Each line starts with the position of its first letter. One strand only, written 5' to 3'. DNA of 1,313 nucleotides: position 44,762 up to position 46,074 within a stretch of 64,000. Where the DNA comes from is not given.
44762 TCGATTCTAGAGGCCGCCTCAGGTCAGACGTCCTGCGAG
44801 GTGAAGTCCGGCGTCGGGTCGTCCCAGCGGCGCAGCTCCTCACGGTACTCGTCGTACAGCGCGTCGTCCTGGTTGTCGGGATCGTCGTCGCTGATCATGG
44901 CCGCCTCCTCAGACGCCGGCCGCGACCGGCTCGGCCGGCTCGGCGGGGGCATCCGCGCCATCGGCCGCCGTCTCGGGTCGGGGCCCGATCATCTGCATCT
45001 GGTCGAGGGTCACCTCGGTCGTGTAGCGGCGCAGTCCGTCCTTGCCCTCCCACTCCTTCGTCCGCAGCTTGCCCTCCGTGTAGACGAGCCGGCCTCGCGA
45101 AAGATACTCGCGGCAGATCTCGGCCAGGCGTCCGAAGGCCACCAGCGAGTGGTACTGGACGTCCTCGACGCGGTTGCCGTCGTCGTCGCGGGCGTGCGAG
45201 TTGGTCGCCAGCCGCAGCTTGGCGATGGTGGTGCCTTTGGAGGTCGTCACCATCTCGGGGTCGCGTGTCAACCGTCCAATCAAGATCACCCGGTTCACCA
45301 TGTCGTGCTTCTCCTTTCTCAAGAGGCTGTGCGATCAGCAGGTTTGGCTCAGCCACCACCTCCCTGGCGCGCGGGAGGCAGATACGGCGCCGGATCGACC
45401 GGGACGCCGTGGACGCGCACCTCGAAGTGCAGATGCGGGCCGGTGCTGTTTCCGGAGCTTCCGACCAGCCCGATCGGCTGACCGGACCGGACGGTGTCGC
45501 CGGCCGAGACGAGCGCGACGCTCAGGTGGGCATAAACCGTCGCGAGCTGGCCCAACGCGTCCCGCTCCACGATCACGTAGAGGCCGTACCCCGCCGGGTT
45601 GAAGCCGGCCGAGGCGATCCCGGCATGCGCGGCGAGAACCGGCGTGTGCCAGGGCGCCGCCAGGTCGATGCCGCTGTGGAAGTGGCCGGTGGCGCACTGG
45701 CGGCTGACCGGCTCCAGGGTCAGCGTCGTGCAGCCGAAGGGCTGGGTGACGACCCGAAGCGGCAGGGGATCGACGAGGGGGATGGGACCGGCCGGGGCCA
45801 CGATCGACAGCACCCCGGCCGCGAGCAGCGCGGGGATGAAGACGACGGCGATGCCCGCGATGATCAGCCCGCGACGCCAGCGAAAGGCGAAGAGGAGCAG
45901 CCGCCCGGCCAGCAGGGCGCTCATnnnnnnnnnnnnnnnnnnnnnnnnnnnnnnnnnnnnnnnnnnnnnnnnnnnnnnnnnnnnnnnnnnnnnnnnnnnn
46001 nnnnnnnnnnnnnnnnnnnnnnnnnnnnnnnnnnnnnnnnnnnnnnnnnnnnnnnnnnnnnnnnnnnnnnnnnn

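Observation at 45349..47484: Orphan VirB2-like / VirB6(TrbL)-like / M23-hydrolase membrane module with no secretion ATPases, embedded among core genes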

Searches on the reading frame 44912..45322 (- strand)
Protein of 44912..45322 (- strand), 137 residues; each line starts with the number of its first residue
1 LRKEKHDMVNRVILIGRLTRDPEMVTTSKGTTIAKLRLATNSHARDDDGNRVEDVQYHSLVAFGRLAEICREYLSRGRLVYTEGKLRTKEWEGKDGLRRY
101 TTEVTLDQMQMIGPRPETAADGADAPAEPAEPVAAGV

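Call 3: search_protein_families(library=pfam, max_evalue=1, proteins=[window:44912-45322:-])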
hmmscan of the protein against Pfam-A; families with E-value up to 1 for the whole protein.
seq(137 aa): 3 families
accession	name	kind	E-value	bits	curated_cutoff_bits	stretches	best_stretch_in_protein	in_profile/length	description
PF00436.31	SSB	-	2.7e-31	108.1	26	1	9-112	1-104/104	Single-strand binding protein family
PF22657.2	SSB_1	-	0.13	12.9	27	1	10-86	1-75/91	Another single-strand binding protein family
PF23790.1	Kyano_Gp96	-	0.29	11.7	27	1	1-82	1-83/110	Kyanoviridae Gp96 protein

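Call 21: search_protein_families(library=ncbifam, max_evalue=1, proteins=[window:44912-45301:-])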
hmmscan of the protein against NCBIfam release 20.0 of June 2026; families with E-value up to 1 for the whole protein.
seq(130 aa): 19 families
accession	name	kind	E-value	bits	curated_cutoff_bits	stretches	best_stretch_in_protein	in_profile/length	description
TIGR00621.2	ssb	subfamily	4.7e-37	127.9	53.95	1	1-111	3-113/165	single-stranded DNA-binding protein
NF005406.0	PRK06958.1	subfamily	4.1e-32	112.1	252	1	2-115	4-118/182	single-stranded DNA-binding protein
NF006445.0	PRK08763.1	subfamily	4.6e-32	111.5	246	1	2-116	5-119/164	single-stranded DNA-binding protein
NF004357.0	PRK05733.1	subfamily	1.8e-30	106.3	241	1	2-118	5-124/172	single-stranded DNA-binding protein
NF006533.0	PRK09010.1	subfamily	1.1e-28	100.4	260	1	2-115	6-123/177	single-stranded DNA-binding protein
NF010292.0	PRK13732.1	subfamily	4.1e-26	91.9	265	1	2-118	6-125/175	single-stranded DNA-binding protein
NF006297.0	PRK08486.1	equivalog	3.2e-23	82.9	212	1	1-113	1-113/182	single-stranded DNA-binding protein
NF004972.0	PRK06341.1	equivalog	5.4e-23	81.8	254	1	2-103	5-108/166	single-stranded DNA-binding protein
NF005579.0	PRK07274.1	equivalog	6.8e-22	77.6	169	1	1-113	1-110/131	single-stranded DNA-binding protein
NF005241.0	PRK06751.1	equivalog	1.3e-20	74.2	313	1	1-111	1-109/173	single-stranded DNA-binding protein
NF005170.0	PRK06642.1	equivalog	6.9e-20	71.4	270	1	2-102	5-107/152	single-stranded DNA-binding protein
NF005242.0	PRK06752.1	equivalog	8.1e-19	67.9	189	1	1-112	1-110/112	single-stranded DNA-binding protein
NF005580.0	PRK07275.1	subfamily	6.8e-17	62.1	254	1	1-113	1-111/162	single-stranded DNA-binding protein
NF005851.0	PRK07772.1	subfamily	3.2e-14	53.6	194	1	5-102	7-106/191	single-stranded DNA-binding protein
NF005674.0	PRK07459.1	equivalog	5.9e-14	52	161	1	2-115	3-111/121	single-stranded DNA-binding protein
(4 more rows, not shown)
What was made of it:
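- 44909..45301 (-): ssb: 130-aa OB-fold single-strand DNA-binding protein without an acidic C-terminal tip. Probably the fifth gene of the operon. PF00436 E 3e-31 and TIGR00621 (calls 3, 21).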

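Call 68: search_protein_families(library=padloc, max_evalue=0.1, proteins=[window:44912-45301:-])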
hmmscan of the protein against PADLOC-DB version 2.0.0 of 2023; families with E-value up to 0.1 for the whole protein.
window:44912-45301:- (130 aa): 0 families

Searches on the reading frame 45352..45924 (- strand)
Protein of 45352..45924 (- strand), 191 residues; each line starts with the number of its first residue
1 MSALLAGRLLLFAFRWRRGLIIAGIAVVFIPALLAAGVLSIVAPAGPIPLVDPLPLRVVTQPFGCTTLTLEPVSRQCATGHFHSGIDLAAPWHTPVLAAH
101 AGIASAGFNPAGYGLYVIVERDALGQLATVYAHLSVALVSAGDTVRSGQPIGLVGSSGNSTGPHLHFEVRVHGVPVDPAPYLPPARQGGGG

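Call 3: search_protein_families(library=pfam, max_evalue=1, proteins=[window:45352-45924:-])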
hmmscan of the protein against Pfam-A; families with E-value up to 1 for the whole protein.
seq(191 aa): 1 family
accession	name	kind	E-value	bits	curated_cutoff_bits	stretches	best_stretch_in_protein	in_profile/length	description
PF01551.29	Peptidase_M23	-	1e-27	96.6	28.7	1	82-178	2-96/96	Peptidase family M23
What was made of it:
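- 45349..45924 (-): gD: membrane-anchored M23 (LytM-type) peptidoglycan endopeptidase. PF01551 E 1e-27 (call 3).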

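Call 21: search_protein_families(library=ncbifam, max_evalue=1, proteins=[window:45352-45924:-])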
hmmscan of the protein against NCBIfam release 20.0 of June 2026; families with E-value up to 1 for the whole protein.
seq(191 aa): 15 families
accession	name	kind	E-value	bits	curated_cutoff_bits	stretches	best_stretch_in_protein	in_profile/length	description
NF053824.1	PdgNdpepShyC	equivalog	2.6e-18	66.1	700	1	53-178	271-389/429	peptidoglycan DD-endopeptidase ShyC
NF053825.1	PdgNdpepShyA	equivalog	3e-18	65.7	700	1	77-178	288-389/425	peptidoglycan DD-endopeptidase ShyA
NF052336.1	PdgHdaseHSB100310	equivalog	5.3e-17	62.2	500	1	78-173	52-145/316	peptidoglycan hydrolase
NF008652.0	PRK11649.1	equivalog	5.5e-17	61.6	341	1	71-179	304-407/439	murein DD-endopeptidase MepM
NF052530.1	Heli_ShapePgp3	exception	3.6e-16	59.1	300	1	81-179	165-261/270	peptidoglycan metallopeptidase Pgp3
NF041208.1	celldiv_DipM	equivalog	4.5e-16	59.1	740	1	82-182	318-417/419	cell division endopeptidase DipM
NF050804.1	CellDivDipMCaul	equivalog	6.6e-15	54.9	900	1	78-179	523-623/634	cell division endopeptidase DipM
NF040883.1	amid_act_ActS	equivalog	1.4e-14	54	375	1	84-185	137-236/242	amidase activator ActS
NF008644.1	PRK11637.1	equivalog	1.9e-14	53.5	270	1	90-182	293-383/385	murein hydrolase activator EnvC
NF052529.1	PG_M23_Pgp6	exception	4.7e-13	48.6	600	1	80-180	332-430/452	peptidoglycan metallopeptidase Pgp6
NF008123.1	PRK10871.1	equivalog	1.3e-11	44.5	311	1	84-183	266-363/365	murein hydrolase activator NlpD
NF053738.1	S2SprSpoIIQBc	equivalog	2.1e-10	40.7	250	1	84-182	123-223/232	stage II sporulation protein SpoIIQ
NF004799.0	PRK06148.1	subfamily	3.8e-06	25.2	1128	1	82-171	440-539/1015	hypothetical protein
NF047657.1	CellWlHdaseLepto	equivalog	8.8e-05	22.1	400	1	83-179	128-217/221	hypothetical protein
NF047755.1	LIC_10271_M23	exception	0.00033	20.5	180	1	83-155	117-187/207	LIC_10271 family cell wall hydrolase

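Call 68: search_protein_families(library=padloc, max_evalue=0.1, proteins=[window:45352-45924:-])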
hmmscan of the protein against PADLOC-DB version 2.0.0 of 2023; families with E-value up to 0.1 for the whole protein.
window:45352-45924:- (191 aa): 0 families
